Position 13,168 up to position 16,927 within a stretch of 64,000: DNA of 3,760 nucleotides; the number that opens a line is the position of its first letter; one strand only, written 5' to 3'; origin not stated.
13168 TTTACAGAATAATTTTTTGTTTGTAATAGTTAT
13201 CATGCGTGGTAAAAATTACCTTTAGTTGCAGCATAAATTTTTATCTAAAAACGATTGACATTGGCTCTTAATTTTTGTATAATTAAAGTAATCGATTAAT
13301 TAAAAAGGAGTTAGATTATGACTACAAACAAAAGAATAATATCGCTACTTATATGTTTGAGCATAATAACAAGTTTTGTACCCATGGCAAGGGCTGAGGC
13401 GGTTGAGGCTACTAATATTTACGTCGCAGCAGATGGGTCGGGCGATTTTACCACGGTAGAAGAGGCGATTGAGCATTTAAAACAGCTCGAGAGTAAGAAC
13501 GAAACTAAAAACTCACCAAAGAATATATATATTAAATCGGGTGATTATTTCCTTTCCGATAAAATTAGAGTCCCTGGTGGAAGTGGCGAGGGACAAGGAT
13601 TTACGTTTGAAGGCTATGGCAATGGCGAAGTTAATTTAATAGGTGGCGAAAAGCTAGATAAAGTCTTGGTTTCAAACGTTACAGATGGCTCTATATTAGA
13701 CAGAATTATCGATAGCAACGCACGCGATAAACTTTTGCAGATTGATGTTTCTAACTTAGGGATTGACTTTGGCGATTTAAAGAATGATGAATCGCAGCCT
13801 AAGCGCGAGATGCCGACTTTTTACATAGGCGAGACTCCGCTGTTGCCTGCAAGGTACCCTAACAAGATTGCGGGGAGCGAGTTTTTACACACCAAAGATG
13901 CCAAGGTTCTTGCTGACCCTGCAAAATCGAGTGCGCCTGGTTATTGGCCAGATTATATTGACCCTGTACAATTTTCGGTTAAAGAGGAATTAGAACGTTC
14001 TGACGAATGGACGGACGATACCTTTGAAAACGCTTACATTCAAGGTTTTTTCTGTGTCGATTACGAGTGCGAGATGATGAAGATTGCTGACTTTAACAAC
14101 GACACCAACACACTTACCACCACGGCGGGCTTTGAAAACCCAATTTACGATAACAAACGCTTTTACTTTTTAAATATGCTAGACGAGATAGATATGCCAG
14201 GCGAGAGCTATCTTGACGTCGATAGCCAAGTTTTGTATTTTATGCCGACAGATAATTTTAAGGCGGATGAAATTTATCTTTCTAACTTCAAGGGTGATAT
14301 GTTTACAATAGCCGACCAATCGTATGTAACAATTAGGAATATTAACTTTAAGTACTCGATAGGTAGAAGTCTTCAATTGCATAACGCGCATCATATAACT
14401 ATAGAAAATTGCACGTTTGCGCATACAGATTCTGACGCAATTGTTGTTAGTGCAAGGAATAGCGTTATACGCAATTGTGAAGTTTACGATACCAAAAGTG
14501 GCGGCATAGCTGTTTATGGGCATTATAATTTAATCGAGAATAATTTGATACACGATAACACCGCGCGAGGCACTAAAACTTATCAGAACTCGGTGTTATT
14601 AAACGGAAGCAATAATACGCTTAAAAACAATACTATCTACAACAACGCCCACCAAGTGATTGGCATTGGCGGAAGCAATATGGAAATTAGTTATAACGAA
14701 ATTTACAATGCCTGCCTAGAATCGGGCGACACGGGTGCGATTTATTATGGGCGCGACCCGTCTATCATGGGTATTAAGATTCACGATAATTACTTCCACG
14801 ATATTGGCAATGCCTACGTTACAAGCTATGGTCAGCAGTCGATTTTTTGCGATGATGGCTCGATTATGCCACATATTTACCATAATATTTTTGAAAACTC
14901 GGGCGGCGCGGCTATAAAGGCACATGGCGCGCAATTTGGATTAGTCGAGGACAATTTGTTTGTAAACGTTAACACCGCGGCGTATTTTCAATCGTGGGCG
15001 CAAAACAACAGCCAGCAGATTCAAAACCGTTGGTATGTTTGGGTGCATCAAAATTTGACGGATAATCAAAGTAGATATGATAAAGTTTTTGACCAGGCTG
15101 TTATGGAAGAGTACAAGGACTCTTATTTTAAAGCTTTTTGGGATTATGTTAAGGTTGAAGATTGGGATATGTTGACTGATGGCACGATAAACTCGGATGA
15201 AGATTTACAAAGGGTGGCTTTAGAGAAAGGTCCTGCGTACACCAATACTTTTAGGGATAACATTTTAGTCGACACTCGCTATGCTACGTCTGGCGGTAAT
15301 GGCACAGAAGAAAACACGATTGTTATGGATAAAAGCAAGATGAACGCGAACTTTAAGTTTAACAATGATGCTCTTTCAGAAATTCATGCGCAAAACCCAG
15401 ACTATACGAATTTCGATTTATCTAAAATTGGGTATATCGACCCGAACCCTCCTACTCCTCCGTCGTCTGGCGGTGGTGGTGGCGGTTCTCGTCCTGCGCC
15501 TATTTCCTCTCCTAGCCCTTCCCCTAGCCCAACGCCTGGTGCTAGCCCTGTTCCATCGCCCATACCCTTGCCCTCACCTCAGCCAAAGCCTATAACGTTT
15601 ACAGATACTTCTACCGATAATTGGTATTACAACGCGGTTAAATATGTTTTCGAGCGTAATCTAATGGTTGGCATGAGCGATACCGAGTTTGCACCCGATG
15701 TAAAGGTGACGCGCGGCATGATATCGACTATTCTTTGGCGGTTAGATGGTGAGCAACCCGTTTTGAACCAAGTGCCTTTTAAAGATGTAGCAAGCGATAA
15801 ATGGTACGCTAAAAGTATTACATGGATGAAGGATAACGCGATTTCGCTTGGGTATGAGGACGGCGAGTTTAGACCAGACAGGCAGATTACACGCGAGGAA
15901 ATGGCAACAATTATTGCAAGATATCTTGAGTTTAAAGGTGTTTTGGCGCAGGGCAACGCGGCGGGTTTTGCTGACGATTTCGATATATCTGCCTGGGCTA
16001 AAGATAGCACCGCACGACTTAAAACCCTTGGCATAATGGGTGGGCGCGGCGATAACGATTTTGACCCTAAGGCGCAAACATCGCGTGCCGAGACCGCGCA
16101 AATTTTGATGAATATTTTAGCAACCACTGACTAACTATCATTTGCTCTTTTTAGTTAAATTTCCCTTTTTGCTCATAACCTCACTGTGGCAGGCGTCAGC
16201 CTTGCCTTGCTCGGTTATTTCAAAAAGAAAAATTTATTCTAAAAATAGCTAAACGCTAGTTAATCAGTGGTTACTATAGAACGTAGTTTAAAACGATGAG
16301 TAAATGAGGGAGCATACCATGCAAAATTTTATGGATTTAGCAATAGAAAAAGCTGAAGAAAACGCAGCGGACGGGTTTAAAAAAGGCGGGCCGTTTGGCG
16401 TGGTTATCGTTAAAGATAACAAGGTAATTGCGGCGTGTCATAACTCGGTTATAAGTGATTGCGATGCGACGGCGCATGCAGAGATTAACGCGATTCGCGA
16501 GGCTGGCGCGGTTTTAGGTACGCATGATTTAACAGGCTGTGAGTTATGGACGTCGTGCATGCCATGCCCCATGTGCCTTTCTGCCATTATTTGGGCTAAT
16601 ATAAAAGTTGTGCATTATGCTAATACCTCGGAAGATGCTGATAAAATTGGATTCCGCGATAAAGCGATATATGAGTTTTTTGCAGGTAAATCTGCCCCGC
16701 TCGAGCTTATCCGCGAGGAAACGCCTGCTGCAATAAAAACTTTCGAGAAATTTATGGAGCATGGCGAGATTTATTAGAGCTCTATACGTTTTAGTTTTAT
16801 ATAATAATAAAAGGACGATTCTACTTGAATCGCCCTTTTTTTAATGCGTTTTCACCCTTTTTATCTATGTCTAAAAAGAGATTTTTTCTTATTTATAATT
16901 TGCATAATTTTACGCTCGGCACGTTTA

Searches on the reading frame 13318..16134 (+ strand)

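Call 30: search_protein_families(library=pfam, proteins=[window:13318-16134:+], max_evalue=0.00001)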
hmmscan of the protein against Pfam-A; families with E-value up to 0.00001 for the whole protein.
window:13318-16134:+ (938 aa): 3 families
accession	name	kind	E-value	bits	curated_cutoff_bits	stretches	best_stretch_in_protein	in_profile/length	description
PF00395.25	SLH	-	1.6e-28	98.8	20.8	2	820-863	1-44/44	S-layer homology domain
PF13229.12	Beta_helix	-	5.6e-18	65.5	25.9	2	330-422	50-145/158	Right handed beta helix region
PF05048.19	NosD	-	9.1e-08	32.2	23.6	1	316-500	7-177/212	Periplasmic copper-binding protein (NosD)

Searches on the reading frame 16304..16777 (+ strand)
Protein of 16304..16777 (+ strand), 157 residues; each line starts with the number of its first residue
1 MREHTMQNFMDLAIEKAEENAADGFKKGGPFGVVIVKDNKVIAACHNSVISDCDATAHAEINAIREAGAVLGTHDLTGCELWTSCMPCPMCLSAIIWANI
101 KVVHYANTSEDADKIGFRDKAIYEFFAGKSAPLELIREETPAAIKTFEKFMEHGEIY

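Call 30: search_protein_families(library=pfam, proteins=[window:16304-16777:+], max_evalue=0.00001)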
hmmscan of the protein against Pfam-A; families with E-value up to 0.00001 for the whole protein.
window:16304-16777:+ (157 aa): 2 families
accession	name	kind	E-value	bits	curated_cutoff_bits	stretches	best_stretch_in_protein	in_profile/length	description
PF00383.29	dCMP_cyt_deam_1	-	9.5e-24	83.7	25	1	6-105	4-100/102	Cytidine and deoxycytidylate deaminase zinc-binding region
PF14437.12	MafB19-deam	-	2.6e-18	66.7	27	1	16-112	9-106/142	MafB19-like deaminase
